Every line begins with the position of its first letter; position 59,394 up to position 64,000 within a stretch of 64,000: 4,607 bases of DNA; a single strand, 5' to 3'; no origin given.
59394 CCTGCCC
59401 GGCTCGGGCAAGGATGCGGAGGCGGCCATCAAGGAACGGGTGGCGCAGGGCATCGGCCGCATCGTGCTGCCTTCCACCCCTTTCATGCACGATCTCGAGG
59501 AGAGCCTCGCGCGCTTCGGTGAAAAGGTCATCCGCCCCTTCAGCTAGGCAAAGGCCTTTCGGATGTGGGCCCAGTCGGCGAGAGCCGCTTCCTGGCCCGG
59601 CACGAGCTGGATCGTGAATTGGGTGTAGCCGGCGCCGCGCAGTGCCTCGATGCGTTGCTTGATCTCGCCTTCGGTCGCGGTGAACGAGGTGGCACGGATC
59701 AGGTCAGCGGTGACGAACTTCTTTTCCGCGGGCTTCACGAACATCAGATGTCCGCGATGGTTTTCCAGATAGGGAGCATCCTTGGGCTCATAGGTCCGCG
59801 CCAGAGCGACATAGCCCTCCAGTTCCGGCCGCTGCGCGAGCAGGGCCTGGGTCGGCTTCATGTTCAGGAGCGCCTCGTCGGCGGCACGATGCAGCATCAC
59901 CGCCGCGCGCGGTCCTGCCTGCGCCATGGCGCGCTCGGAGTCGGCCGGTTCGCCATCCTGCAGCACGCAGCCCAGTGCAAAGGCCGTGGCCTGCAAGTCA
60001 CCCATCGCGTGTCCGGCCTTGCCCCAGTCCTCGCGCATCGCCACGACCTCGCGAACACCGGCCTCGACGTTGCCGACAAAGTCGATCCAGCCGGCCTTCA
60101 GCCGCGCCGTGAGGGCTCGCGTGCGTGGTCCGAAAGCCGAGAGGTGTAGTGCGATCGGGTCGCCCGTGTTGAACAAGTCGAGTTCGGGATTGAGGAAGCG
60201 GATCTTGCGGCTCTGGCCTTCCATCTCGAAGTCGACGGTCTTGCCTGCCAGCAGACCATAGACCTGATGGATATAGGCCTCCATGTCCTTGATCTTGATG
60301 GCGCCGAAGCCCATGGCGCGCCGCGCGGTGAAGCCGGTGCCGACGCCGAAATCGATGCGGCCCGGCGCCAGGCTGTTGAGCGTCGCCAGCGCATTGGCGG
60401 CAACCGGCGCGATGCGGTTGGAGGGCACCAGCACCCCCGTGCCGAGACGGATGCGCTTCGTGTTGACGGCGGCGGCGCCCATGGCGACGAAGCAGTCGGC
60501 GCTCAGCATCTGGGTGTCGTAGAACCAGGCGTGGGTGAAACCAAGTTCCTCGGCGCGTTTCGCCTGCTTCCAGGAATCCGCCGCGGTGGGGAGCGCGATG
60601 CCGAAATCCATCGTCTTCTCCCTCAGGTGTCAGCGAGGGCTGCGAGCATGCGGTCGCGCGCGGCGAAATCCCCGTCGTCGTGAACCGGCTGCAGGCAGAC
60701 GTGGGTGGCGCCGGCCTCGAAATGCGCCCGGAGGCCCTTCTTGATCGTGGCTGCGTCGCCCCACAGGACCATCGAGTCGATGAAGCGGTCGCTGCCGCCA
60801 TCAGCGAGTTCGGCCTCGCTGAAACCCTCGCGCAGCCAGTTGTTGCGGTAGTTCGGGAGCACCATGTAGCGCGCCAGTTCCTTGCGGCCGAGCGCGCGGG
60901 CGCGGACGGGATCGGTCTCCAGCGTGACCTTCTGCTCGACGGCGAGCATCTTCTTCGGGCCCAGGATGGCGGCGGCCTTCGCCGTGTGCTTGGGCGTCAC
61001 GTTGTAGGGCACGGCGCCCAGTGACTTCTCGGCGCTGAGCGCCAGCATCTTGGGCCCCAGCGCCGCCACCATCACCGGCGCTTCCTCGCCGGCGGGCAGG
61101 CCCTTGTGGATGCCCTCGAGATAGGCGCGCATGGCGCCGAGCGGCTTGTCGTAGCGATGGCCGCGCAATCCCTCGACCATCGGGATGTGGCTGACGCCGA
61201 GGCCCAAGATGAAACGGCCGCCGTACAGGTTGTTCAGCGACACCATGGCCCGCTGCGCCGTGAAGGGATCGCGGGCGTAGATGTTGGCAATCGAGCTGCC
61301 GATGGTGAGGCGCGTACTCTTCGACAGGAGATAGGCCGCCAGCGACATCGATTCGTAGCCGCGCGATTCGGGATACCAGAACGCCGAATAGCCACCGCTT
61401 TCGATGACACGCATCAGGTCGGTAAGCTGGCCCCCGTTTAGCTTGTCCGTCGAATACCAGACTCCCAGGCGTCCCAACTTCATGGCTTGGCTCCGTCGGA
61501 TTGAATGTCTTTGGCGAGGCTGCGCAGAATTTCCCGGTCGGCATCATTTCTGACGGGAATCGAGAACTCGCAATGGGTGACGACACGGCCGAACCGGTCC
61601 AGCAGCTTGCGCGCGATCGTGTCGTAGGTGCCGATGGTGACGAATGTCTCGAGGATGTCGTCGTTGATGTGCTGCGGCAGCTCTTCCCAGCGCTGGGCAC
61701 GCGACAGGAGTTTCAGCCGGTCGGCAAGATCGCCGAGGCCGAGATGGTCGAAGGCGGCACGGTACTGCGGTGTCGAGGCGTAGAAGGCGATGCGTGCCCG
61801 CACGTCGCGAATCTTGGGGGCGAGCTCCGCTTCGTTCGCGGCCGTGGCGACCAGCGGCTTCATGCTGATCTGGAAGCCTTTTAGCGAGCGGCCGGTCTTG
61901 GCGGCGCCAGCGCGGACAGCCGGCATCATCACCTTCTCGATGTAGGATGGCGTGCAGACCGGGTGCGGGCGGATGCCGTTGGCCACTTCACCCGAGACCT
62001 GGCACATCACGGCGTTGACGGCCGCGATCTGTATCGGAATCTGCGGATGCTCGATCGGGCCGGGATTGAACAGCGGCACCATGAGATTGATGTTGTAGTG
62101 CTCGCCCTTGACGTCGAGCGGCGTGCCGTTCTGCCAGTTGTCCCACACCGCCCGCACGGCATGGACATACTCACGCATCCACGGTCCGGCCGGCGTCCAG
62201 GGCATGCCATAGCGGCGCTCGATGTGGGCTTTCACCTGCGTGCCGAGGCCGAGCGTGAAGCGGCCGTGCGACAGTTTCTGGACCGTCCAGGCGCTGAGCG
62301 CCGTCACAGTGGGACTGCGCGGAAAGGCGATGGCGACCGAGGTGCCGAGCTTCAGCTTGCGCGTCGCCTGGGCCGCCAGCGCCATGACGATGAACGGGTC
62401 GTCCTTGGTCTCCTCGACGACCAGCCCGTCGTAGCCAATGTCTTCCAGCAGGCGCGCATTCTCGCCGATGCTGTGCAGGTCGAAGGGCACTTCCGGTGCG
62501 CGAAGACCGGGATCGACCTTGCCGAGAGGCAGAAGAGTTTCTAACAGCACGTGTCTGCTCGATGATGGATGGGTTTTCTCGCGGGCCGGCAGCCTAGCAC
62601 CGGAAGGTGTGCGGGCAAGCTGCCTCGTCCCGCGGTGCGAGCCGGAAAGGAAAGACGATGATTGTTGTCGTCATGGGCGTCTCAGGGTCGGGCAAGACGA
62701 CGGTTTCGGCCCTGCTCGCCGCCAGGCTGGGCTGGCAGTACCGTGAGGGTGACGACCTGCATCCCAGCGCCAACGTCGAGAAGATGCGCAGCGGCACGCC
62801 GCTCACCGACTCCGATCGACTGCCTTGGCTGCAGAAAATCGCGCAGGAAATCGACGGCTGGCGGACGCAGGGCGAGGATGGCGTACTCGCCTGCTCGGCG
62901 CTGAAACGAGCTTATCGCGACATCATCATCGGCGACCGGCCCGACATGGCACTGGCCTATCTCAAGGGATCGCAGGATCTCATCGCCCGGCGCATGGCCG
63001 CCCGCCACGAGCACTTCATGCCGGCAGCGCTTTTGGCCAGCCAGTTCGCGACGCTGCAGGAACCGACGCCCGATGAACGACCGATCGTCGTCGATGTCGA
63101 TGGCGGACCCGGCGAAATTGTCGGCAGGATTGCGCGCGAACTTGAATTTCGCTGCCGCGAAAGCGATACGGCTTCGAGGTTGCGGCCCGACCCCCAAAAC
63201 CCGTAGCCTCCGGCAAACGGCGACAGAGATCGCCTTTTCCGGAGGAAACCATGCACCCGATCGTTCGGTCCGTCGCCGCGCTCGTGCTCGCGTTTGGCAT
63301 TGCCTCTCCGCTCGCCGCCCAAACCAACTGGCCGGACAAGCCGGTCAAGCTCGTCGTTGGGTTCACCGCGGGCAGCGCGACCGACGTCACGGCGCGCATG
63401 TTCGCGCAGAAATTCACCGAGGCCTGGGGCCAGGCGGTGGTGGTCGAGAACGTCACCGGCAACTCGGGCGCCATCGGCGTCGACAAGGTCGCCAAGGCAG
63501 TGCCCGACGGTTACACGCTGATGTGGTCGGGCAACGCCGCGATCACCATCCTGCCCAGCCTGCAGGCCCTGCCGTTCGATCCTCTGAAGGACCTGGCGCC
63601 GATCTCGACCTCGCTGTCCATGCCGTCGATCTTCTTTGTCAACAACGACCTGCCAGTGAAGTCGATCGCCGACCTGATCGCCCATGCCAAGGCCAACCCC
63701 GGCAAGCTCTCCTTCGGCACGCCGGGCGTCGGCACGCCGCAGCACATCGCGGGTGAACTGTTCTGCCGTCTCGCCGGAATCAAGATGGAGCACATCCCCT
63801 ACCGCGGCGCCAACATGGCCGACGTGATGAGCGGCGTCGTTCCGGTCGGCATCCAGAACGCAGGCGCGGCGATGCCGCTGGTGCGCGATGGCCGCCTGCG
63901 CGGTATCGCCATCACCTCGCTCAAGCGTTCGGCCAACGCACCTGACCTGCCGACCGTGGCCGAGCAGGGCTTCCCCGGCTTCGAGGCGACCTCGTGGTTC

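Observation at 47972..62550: Dense swarm of nine luciferase-like (LLM) oxidoreductase paralogues wrapped around the F420 biosynthesis genes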

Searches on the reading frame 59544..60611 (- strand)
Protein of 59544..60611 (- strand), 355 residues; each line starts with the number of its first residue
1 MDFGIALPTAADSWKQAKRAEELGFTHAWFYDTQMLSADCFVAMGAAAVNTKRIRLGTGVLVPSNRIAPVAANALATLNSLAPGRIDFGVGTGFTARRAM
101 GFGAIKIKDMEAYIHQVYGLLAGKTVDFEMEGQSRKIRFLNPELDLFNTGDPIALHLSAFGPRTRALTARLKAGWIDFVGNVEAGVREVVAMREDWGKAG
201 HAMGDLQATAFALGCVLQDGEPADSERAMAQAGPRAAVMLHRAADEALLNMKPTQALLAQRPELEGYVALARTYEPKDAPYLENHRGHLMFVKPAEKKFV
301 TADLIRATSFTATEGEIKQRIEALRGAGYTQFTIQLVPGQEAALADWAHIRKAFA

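Call 3: search_protein_families(library=ncbifam, proteins=[window:59544-60611:-], max_evalue=0.00001)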
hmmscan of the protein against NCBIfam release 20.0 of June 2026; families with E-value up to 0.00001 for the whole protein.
window:59544-60611:- (355 aa): 20 families
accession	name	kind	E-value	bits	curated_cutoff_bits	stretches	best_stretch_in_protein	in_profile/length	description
TIGR03842.1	F420_CPS_4043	hypoth_equivalog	1.9e-24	86.4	295.45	1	2-210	1-202/329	TIGR03842 family LLM class F420-dependent oxidoreductase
TIGR03619.1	F420_Rv2161c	subfamily_domain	1.5e-19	70.6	166.9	1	34-215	21-218/247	TIGR03619 family F420-dependent LLM class oxidoreductase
TIGR03555.1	F420_mer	equivalog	5e-18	65.6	348.7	1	15-222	16-220/325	5,10-methylenetetrahydromethanopterin reductase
TIGR03857.1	F420_MSMEG_2249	hypoth_equivalog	4.4e-17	62.3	218.4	1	11-210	14-210/329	TIGR03857 family LLM class F420-dependent oxidoreductase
NF002619.0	PRK02271.1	equivalog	7.3e-17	61.6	276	1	15-226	18-225/329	5,10-methylenetetrahydromethanopterin reductase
TIGR03564.1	F420_MSMEG_4879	subfamily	1e-14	54.8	234.25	1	15-184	3-169/265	TIGR03564 family F420-dependent LLM class oxidoreductase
TIGR03621.1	F420_MSMEG_2516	subfamily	4e-13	49.1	213.15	1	9-129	11-137/295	TIGR03621 family F420-dependent LLM class oxidoreductase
TIGR03558.1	oxido_grp_1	subfamily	2.4e-12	46.7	166.95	1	11-98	20-113/325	MsnO8 family LLM class oxidoreductase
TIGR03559.1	F420_Rv3520c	subfamily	7.9e-12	44.9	335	1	12-92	14-92/325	LLM class F420-dependent oxidoreductase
TIGR04024.1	F420_NP1902A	hypoth_equivalog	2.5e-11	42.9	345.4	1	9-224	13-225/330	TIGR04024 family LLM class F420-dependent oxidoreductase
TIGR04465.1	ArgArg_F420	equivalog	5.3e-11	42.2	470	1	15-210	64-266/364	F420-dependent hydroxymycolic acid dehydrogenase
TIGR03560.1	F420_Rv1855c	subfamily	1.1e-10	41.7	231.4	1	12-103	14-115/227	TIGR03560 family F420-dependent LLM class oxidoreductase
NF007802.0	PRK10508.1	equivalog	9.5e-10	38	540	1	12-93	28-113/335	luciferase-like monooxygenase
TIGR04027.1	LLM_KPN_01858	hypoth_equivalog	1.4e-09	37.4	412.9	1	15-116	24-130/326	putative FMN-dependent luciferase-like monooxygenase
TIGR03841.1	F420_Rv3093c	subfamily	1.9e-09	37.4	213.65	1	10-96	9-93/298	LLM class F420-dependent oxidoreductase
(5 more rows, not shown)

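Call 4: search_protein_families(library=pfam, proteins=[window:59544-60611:-], max_evalue=0.001)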
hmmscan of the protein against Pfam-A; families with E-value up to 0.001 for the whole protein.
window:59544-60611:- (355 aa): 1 family
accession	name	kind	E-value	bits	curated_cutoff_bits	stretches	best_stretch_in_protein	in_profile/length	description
PF00296.26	Bac_luciferase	-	1.3e-28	100.7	27.9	1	14-330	26-313/314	Luciferase-like monooxygenase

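Call 36: search_solved_structures(query=window:59544-60611:-, max_evalue=0.00001)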
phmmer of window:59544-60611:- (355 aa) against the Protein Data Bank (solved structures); distinct sequences matched with E-value up to 0.00001: 11.
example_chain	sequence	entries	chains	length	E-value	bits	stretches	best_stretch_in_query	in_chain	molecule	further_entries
8qq8_A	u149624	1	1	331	8.7e-15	58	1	17-223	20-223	5,10-methylenetetrahydromethanopterin reductase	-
8qpl_A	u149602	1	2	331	8.7e-15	58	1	17-223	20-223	5,10-methylenetetrahydromethanopterin reductase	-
8qpm_A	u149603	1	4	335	9e-15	58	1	17-223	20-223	5,10-methylenetetrahydromethanopterin reductase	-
1z69_A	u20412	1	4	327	1.2e-12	51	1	16-224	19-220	Coenzyme F420-dependent N(5),N(10)-methylenetetrahydromethanopterin reductase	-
1f07_A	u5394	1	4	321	4.6e-11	45.8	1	15-220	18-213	COENZYME F420-DEPENDENT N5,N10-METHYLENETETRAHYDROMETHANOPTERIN REDUCTASE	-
5lxe_A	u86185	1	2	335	1.9e-07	33.9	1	44-129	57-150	F420-dependent glucose-6-phosphate dehydrogenase 1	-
1rhc_A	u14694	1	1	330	2.2e-07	33.7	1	12-98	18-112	F420-dependent alcohol dehydrogenase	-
9fp4_A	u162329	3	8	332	4.4e-07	32.7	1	17-182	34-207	F420-dependent hydroxymycolic acid dehydrogenase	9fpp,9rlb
7bip_A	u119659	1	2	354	4.8e-07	32.6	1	12-102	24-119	Luciferase-like monooxygenase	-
3b4y_A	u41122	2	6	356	7.2e-07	32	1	44-186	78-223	PROBABLE F420-DEPENDENT GLUCOSE-6-PHOSPHATE DEHYDROGENASE FGD1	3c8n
1ezw_A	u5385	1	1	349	9.7e-07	31.6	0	17-96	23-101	COENZYME F420-DEPENDENT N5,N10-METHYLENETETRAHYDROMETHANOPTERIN REDUCTASE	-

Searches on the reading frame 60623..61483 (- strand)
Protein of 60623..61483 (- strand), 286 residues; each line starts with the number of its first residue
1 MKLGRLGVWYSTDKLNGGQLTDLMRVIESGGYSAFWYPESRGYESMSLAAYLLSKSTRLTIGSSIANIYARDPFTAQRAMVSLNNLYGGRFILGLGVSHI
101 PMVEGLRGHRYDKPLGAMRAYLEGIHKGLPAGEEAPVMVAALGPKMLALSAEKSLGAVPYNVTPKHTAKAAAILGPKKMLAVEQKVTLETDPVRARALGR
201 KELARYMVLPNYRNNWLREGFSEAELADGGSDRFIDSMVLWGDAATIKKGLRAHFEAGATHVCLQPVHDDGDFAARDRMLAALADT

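Call 3: search_protein_families(library=ncbifam, proteins=[window:60623-61483:-], max_evalue=0.00001)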
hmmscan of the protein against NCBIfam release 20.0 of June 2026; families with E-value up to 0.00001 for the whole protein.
window:60623-61483:- (286 aa): 11 families
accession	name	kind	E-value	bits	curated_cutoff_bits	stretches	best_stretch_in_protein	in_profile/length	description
TIGR03620.1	F420_MSMEG_4141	subfamily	1e-82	277.6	219.8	1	3-284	1-277/280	TIGR03620 family F420-dependent LLM class oxidoreductase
TIGR03564.1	F420_MSMEG_4879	subfamily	1.4e-28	100.2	234.25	2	22-126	3-107/265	TIGR03564 family F420-dependent LLM class oxidoreductase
TIGR03559.1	F420_Rv3520c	subfamily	2.7e-26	92.4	335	1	20-125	15-120/325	LLM class F420-dependent oxidoreductase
TIGR03841.1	F420_Rv3093c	subfamily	2.1e-22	79.9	213.65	2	19-128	11-120/298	LLM class F420-dependent oxidoreductase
TIGR04024.1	F420_NP1902A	hypoth_equivalog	1.3e-17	63.6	345.4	1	19-129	16-126/330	TIGR04024 family LLM class F420-dependent oxidoreductase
TIGR03617.1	F420_MSMEG_2256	subfamily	3.7e-11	42.5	278.15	1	26-125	3-101/318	TIGR03617 family F420-dependent LLM class oxidoreductase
NF002619.0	PRK02271.1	equivalog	3.7e-10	39.6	276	1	19-127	15-123/329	5,10-methylenetetrahydromethanopterin reductase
TIGR03555.1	F420_mer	equivalog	6.4e-10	38.9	348.7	1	19-127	13-121/325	5,10-methylenetetrahydromethanopterin reductase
TIGR03857.1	F420_MSMEG_2249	hypoth_equivalog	2.7e-07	30.1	218.4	0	28-104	24-101/329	TIGR03857 family LLM class F420-dependent oxidoreductase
TIGR03842.1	F420_CPS_4043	hypoth_equivalog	7.8e-07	28.5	295.45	0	17-97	12-94/329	TIGR03842 family LLM class F420-dependent oxidoreductase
TIGR03621.1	F420_MSMEG_2516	subfamily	7.8e-06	25.2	213.15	0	16-100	12-97/295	TIGR03621 family F420-dependent LLM class oxidoreductase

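Call 4: search_protein_families(library=pfam, proteins=[window:60623-61483:-], max_evalue=0.001)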
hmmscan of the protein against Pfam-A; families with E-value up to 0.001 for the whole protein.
window:60623-61483:- (286 aa): 1 family
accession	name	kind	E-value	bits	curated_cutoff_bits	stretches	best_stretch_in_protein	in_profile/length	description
PF00296.26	Bac_luciferase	-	1.7e-31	110.2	27.9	1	10-261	15-314/314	Luciferase-like monooxygenase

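Call 37: search_solved_structures(query=window:60623-61483:-, max_evalue=0.00001)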
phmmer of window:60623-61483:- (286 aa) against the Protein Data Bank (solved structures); distinct sequences matched with E-value up to 0.00001: 5.
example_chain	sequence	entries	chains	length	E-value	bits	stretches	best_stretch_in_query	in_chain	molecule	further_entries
8qq8_A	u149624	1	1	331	1.5e-07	34.5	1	24-137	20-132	5,10-methylenetetrahydromethanopterin reductase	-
8qpl_A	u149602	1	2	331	1.5e-07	34.5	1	24-137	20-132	5,10-methylenetetrahydromethanopterin reductase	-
8qpm_A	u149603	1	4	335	1.6e-07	34.4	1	24-137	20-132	5,10-methylenetetrahydromethanopterin reductase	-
1z69_A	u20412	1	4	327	3.6e-06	30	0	26-127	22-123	Coenzyme F420-dependent N(5),N(10)-methylenetetrahydromethanopterin reductase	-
1f07_A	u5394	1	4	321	5e-06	29.5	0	20-166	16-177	COENZYME F420-DEPENDENT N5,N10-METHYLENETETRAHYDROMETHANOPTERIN REDUCTASE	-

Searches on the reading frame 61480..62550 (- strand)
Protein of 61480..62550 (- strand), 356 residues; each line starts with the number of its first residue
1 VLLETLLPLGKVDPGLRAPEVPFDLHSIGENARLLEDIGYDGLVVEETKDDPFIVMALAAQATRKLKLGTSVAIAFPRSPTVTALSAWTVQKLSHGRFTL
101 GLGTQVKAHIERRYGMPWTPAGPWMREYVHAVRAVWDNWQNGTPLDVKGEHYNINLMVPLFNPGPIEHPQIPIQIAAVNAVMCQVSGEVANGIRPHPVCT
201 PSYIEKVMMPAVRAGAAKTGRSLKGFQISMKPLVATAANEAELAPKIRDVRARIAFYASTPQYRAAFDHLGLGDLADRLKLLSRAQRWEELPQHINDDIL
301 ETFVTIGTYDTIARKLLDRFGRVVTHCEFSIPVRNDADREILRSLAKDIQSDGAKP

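Call 3: search_protein_families(library=ncbifam, proteins=[window:61480-62550:-], max_evalue=0.00001)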
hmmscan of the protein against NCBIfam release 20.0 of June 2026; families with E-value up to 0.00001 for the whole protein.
window:61480-62550:- (356 aa): 18 families
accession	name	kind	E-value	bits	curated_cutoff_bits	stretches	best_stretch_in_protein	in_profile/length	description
TIGR03617.1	F420_MSMEG_2256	subfamily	9e-109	363.2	278.15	1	32-343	1-310/318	TIGR03617 family F420-dependent LLM class oxidoreductase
TIGR03564.1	F420_MSMEG_4879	subfamily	2.6e-34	119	234.25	1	32-277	5-238/265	TIGR03564 family F420-dependent LLM class oxidoreductase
TIGR03559.1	F420_Rv3520c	subfamily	9.2e-31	107.1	335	1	27-316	14-311/325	LLM class F420-dependent oxidoreductase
TIGR04024.1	F420_NP1902A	hypoth_equivalog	1e-26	93.5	345.4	1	25-323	14-302/330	TIGR04024 family LLM class F420-dependent oxidoreductase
TIGR03619.1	F420_Rv2161c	subfamily_domain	5e-25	88.5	166.9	1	48-243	42-231/247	TIGR03619 family F420-dependent LLM class oxidoreductase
TIGR03841.1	F420_Rv3093c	subfamily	5.7e-23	81.7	213.65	1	28-316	12-281/298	LLM class F420-dependent oxidoreductase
NF002619.0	PRK02271.1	equivalog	1.4e-22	80.4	276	1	25-341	13-317/329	5,10-methylenetetrahydromethanopterin reductase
TIGR03555.1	F420_mer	equivalog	5e-22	78.7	348.7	1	30-338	16-313/325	5,10-methylenetetrahydromethanopterin reductase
TIGR03560.1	F420_Rv1855c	subfamily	9.2e-19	68.1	231.4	1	47-176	47-173/227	TIGR03560 family F420-dependent LLM class oxidoreductase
TIGR03621.1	F420_MSMEG_2516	subfamily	4.8e-17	62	213.15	1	27-191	15-171/295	TIGR03621 family F420-dependent LLM class oxidoreductase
TIGR03857.1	F420_MSMEG_2249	hypoth_equivalog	3.5e-13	49.5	218.4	1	35-265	23-242/329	TIGR03857 family LLM class F420-dependent oxidoreductase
TIGR03554.1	F420_G6P_DH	equivalog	5.6e-11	42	420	1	56-288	56-282/331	glucose-6-phosphate dehydrogenase (coenzyme-F420)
TIGR03571.1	lucif_BA3436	subfamily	2.2e-10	40.3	303.9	1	51-139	68-156/304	TIGR03571 family LLM class oxidoreductase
TIGR03620.1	F420_MSMEG_4141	subfamily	2.7e-10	40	219.8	1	26-120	18-111/280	TIGR03620 family F420-dependent LLM class oxidoreductase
TIGR03557.1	F420_G6P_family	subfamily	2.9e-09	36.5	210.4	1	55-192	52-184/316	TIGR03557 family F420-dependent LLM class oxidoreductase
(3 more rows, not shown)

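Call 4: search_protein_families(library=pfam, proteins=[window:61480-62550:-], max_evalue=0.001)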
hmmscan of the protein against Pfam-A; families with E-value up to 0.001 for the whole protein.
window:61480-62550:- (356 aa): 1 family
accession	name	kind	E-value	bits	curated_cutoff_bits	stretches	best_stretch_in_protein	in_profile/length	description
PF00296.26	Bac_luciferase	-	8.7e-62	209.7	27.9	1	11-325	10-313/314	Luciferase-like monooxygenase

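Call 25: search_solved_structures(query=window:61480-62550:-, max_evalue=1e-8, show_alignments=1)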
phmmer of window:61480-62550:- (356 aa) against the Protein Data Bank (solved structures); distinct sequences matched with E-value up to 1e-8: 6.
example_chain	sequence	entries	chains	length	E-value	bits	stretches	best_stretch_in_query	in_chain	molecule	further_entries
1f07_A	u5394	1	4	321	7.6e-16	61.2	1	27-341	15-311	COENZYME F420-DEPENDENT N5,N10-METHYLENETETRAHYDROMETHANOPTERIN REDUCTASE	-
8qq8_A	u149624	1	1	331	2.9e-15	59.3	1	32-325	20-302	5,10-methylenetetrahydromethanopterin reductase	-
8qpl_A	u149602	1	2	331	3e-15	59.2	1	32-325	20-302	5,10-methylenetetrahydromethanopterin reductase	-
8qpm_A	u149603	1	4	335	3e-15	59.2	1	32-325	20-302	5,10-methylenetetrahydromethanopterin reductase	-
1ezw_A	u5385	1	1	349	2.6e-14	56.1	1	35-341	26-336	COENZYME F420-DEPENDENT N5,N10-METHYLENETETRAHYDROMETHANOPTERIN REDUCTASE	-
1z69_A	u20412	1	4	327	1.5e-11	47.1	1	28-226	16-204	Coenzyme F420-dependent N(5),N(10)-methylenetetrahydromethanopterin reductase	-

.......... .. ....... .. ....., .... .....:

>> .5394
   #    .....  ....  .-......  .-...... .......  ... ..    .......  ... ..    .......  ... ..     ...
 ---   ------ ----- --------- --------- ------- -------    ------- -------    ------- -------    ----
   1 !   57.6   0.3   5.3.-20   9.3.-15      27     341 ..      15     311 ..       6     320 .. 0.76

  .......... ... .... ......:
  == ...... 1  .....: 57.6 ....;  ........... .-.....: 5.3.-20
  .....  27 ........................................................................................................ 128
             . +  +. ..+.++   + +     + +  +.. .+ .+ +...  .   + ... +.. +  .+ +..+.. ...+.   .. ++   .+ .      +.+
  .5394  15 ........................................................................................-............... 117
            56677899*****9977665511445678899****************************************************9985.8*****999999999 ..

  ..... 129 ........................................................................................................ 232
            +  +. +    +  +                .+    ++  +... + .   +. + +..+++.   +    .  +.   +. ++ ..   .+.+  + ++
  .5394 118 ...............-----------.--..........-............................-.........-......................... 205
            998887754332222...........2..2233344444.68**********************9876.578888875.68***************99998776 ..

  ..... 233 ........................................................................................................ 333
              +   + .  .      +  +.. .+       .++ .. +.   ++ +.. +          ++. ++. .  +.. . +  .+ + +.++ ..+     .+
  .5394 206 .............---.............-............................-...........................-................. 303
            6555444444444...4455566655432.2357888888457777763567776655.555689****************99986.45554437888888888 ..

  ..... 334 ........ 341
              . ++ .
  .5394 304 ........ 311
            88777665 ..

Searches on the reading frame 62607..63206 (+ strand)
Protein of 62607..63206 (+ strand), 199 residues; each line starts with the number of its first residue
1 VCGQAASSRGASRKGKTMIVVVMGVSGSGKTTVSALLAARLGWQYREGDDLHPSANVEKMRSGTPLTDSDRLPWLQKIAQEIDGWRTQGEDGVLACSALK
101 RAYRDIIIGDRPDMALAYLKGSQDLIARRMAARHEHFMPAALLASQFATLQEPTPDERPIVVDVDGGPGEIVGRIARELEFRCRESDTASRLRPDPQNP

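Call 5: search_protein_families(library=ncbifam, proteins=[window:62607-63206:+], max_evalue=0.00001)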
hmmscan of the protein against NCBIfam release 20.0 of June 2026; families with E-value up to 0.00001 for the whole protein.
window:62607-63206:+ (199 aa): 3 families
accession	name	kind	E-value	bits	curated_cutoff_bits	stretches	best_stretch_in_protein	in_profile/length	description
TIGR01313.1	therm_gnt_kin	subfamily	7e-54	182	113.75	1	20-167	1-150/164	gluconokinase, GntK/IdnK-type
NF008583.0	PRK11545.1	equivalog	1.2e-41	142.1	265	1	16-168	7-160/177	gluconokinase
NF007336.0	PRK09825.1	equivalog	2e-39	135.1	304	1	20-164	6-151/176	gluconokinase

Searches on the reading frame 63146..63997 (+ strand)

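Call 21: search_protein_families(library=pfam, proteins=[window:63146-63997:+], max_evalue=0.0001)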
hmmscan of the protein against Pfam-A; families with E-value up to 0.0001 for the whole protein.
window:63146-63997:+ (284 aa): 1 family
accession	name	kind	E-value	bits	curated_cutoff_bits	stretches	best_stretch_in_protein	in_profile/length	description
PF03401.19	TctC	-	1.2e-47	163.2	27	1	83-284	2-205/274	Tripartite tricarboxylate transporter family receptor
